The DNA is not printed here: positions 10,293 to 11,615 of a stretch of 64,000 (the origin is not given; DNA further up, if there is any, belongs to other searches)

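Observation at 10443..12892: Three-gene operon: higB toxin, HigA-HTH::ImmA metallopeptidase fusion, and an unknown 340-aa protein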

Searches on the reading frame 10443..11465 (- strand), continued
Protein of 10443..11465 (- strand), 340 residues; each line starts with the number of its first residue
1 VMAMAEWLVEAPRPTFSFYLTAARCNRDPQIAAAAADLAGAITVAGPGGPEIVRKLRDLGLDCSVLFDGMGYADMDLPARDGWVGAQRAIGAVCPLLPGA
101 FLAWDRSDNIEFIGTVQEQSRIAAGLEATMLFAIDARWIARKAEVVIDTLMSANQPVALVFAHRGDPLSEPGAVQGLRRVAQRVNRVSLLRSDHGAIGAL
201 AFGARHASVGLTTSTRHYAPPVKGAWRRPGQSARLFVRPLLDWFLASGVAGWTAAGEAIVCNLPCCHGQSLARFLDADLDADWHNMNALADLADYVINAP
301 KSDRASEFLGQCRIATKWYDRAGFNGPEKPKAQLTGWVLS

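Call 47: find_encoding_contigs(protein=P0192, flank=5000, max_places=2)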
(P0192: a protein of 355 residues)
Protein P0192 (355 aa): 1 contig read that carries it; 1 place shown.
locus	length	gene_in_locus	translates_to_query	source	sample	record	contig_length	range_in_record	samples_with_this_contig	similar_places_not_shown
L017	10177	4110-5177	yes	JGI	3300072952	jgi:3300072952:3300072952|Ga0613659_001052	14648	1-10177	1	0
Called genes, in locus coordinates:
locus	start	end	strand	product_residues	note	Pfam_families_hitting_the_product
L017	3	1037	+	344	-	?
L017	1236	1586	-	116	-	PF24722:DUF7674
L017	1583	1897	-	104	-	-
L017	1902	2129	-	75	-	-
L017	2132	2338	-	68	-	PF07927:HicA_toxin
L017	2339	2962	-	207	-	PF00589:Phage_integrase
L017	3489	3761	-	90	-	PF12728:HTH_17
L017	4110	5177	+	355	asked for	-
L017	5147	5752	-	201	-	-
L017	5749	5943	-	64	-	PF01381:HTH_3 (weak), PF13560:HTH_31 (faint)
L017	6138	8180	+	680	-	PF01555:N6_N4_Mtase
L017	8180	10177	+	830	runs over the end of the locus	PF00270:DEAD (weak), PF04851:ResIII, PF27151:YagJ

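Call 48: find_encoding_contigs(protein=P0165, flank=5000, max_places=2)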
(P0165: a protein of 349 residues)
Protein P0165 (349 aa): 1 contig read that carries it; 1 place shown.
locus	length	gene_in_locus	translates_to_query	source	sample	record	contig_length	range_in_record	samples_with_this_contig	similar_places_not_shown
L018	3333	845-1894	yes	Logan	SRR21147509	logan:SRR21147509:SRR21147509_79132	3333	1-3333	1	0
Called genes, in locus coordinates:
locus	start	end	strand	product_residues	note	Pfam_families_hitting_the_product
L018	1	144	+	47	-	?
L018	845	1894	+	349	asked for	-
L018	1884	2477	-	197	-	-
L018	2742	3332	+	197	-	?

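Call 49: find_encoding_contigs(protein=P0152, flank=5000, max_places=2)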
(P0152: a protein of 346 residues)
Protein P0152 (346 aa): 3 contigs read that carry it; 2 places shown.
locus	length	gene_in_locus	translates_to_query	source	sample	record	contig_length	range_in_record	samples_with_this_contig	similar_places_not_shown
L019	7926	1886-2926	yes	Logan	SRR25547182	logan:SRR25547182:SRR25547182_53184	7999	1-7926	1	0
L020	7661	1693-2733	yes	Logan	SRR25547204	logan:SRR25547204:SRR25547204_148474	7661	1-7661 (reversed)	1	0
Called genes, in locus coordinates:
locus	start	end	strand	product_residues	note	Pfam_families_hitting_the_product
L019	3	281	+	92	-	?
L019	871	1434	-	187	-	PF06114:Peptidase_M78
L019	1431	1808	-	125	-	PF01381:HTH_3 (weak)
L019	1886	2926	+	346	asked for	-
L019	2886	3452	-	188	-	-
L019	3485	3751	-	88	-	-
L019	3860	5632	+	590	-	-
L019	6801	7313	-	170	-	-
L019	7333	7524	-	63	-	-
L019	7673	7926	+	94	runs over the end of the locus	PF12728:HTH_17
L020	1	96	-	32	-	?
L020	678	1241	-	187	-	PF06114:Peptidase_M78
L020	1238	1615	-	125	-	PF01381:HTH_3 (weak)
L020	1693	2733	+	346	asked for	-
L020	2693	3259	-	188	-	-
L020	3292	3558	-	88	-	-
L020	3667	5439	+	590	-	-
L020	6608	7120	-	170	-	-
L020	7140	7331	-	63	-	-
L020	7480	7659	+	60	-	?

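Call 50: find_encoding_contigs(protein=P0237, flank=5000, max_places=2)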
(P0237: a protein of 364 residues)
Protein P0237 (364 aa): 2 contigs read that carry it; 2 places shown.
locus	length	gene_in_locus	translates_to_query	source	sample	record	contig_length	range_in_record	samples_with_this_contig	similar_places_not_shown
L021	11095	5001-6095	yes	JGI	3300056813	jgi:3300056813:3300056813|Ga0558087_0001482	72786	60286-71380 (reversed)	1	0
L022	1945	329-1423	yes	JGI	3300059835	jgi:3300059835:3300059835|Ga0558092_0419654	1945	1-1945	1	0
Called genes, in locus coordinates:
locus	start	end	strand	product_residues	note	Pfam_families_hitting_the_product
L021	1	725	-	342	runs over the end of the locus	-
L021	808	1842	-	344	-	PF06114:Peptidase_M78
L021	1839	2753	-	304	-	-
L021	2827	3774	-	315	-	-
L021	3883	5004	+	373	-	PF13560:HTH_31 (faint), PF01381:HTH_3 (faint), PF06114:Peptidase_M78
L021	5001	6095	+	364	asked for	-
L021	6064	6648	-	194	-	-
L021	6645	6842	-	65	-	-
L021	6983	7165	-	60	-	PF12728:HTH_17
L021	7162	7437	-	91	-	PF13693:HTH_35 (weak)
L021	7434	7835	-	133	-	-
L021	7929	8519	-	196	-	-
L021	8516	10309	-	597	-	PF02534:T4SS-DNA_transf, PF10412:TrwB_AAD_bind, PF12696:TraG-D_C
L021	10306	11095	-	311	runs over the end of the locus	PF01464:SLT, PF13406:SLT_2, PF00877:NLPC_P60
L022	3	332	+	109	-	?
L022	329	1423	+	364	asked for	-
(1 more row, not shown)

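Call 68: search_dna_similar(query=window:10443-11465:-, collection=plasmids, mode=protein, max_evalue=0.001, max_rows=25)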
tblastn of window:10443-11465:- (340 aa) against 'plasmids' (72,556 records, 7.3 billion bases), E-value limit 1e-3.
Records with a match: 1; places in all: 1; records where one place covers at least 80% of the query: 0.
Best place of each record, by identity: <60% 1.
By first word of the organism name: Arthrobacter 1.
By predicted mobility (MOB-suite, as given by PLSDB): non-mobilizable 1.
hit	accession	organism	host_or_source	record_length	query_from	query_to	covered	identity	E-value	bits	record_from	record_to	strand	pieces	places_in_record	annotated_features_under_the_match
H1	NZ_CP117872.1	Arthrobacter agilis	cell culture,Middle part of the water ...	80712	67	298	68%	25.2%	1e-7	61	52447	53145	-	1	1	hypothetical protein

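Call 69: search_dna_similar(query=window:10443-11465:-, collection=phages, mode=protein, max_evalue=0.001, max_rows=15)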
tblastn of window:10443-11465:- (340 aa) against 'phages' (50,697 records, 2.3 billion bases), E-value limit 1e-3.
No match.

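Call 70: get_annotated_region(hit=H1, flank=7000)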
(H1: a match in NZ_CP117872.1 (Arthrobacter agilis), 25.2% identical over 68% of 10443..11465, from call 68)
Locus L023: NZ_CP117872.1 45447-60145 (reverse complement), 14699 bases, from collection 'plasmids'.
description: Arthrobacter agilis strain TMP24 plasmid pAAG24-80, complete sequence
organism: Arthrobacter agilis (NCBI taxid 37921)
taxonomy: Bacteria; Actinomycetota; Actinomycetes; Micrococcales; Micrococcaceae; Arthrobacter; Arthrobacter agilis
host: -; source: cell culture,Middle part of the water column of temporary meltwater pond; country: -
typing (MOB-suite, as given by PLSDB): non-mobilizable; replicon rep_cluster_1547
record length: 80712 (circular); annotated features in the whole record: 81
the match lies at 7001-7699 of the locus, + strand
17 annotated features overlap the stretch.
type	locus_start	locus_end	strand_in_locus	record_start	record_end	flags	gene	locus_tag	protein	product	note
CDS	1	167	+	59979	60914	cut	-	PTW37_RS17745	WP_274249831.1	DMT family transporter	GO:0055085 - transmembrane transport [Evidence IEA]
CDS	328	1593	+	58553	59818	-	-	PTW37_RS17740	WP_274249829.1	pyridoxal phosphate-dependent aminotransferase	GO:0009058 - biosynthetic process [Evidence IEA]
CDS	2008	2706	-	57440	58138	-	-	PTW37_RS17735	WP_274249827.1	RES family NAD+ phosphorylase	-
CDS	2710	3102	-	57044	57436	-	-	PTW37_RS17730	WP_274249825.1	hypothetical protein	-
CDS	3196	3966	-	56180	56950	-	-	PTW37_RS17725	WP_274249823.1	DUF5677 domain-containing protein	-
CDS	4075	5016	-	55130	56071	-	-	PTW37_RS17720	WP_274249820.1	zeta toxin family protein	-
CDS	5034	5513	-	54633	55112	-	-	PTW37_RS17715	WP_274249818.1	hypothetical protein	-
CDS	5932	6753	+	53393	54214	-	-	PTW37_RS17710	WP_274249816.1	ImmA/IrrE family metallo-endopeptidase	-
CDS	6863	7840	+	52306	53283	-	-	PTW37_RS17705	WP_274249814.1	hypothetical protein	-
CDS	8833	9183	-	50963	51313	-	-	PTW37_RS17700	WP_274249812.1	hypothetical protein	-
CDS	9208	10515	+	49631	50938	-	-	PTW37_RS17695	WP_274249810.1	ISL3 family transposase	-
CDS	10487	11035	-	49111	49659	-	-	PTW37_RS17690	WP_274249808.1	hypothetical protein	-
CDS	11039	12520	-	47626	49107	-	-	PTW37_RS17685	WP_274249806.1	relaxase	-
CDS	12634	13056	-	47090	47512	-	mobC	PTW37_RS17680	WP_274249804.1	plasmid mobilization relaxosome protein MobC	-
CDS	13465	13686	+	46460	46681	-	-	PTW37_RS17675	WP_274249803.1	DNA-binding protein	-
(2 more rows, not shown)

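Call 83: find_encoding_contigs(protein=P0211, flank=5000, max_places=2)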
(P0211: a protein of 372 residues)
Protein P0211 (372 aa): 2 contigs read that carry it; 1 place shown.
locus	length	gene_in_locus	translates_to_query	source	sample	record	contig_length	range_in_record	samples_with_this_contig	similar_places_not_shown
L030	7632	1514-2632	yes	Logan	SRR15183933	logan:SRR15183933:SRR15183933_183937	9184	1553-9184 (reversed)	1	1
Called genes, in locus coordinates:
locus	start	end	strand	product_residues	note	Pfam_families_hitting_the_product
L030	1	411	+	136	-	?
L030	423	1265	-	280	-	PF10604:Polyketide_cyc2 (faint), PF01022:HTH_5, PF12802:MarR_2, PF12840:HTH_20, PF08327:AHSA1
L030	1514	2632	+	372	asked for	-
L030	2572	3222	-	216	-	-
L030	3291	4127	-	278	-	PF00565:SNase (weak), PF05901:Excalibur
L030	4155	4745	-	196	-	-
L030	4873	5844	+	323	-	PF00929:RNase_T, PF00533:BRCT (faint)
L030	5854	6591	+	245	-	PF14428:SCP1201-like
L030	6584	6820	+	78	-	-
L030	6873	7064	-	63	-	PF04149:DUF397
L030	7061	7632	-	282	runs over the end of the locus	PF01381:HTH_3 (weak), PF13560:HTH_31, PF19054:DUF5753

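Call 84: find_encoding_contigs(protein=P0234, flank=5000, max_places=2)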
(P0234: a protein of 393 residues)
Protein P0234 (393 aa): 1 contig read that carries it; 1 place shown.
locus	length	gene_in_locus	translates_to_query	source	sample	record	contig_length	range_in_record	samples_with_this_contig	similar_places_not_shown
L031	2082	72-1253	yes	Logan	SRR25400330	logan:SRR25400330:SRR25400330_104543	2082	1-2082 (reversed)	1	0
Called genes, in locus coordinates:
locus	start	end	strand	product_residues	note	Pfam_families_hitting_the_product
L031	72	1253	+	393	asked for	-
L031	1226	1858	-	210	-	-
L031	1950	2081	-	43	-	?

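Call 85: find_encoding_contigs(protein=P0263, flank=5000, max_places=2)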
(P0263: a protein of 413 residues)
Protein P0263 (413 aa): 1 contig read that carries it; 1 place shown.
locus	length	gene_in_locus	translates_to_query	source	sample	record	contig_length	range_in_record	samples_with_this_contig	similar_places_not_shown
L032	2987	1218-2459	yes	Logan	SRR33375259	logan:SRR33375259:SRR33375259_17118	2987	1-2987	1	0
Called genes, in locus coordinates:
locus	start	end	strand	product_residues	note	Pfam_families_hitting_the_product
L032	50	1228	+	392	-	PF01381:HTH_3 (faint), PF06114:Peptidase_M78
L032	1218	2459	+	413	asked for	-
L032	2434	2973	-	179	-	-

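Call 86: find_encoding_contigs(protein=P0201, flank=5000, max_places=2)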
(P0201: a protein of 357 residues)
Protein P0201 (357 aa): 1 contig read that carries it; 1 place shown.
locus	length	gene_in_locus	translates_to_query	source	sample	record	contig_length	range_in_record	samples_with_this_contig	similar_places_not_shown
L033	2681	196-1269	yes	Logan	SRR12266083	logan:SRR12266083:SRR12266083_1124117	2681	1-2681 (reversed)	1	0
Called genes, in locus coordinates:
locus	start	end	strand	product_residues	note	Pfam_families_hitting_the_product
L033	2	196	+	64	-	?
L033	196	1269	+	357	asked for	-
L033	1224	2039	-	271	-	-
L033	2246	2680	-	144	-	?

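Call 94: search_protein_families(library=phrogs, proteins=[window:10443-11465:-], max_evalue=0.01)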
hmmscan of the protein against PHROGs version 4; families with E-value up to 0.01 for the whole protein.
window:10443-11465:- (340 aa): 0 families

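Call 96: search_protein_families(library=pfam, proteins=[P0251, P0178, P0263, P0213, P0255, P0247, P0256, P0234, P0180, P0229], max_evalue=0.05)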
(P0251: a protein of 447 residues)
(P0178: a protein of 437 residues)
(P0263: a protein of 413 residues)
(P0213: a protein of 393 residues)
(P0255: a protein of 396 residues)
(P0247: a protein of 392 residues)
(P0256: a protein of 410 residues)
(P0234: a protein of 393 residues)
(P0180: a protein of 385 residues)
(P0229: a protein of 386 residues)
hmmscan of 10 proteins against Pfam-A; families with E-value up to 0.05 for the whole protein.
P0251 (447 aa): 1 family
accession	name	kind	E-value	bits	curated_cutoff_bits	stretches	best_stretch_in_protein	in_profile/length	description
PF21627.2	BTH_I2711-like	-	0.025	15.4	27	0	115-156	9-52/71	Uncharacterized protein BTH_I2711-like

P0178 (437 aa): 0 families

P0263 (413 aa): 0 families

P0213 (393 aa): 0 families

P0255 (396 aa): 0 families

P0247 (392 aa): 0 families

P0256 (410 aa): 0 families

P0234 (393 aa): 0 families

P0180 (385 aa): 0 families

P0229 (386 aa): 0 families
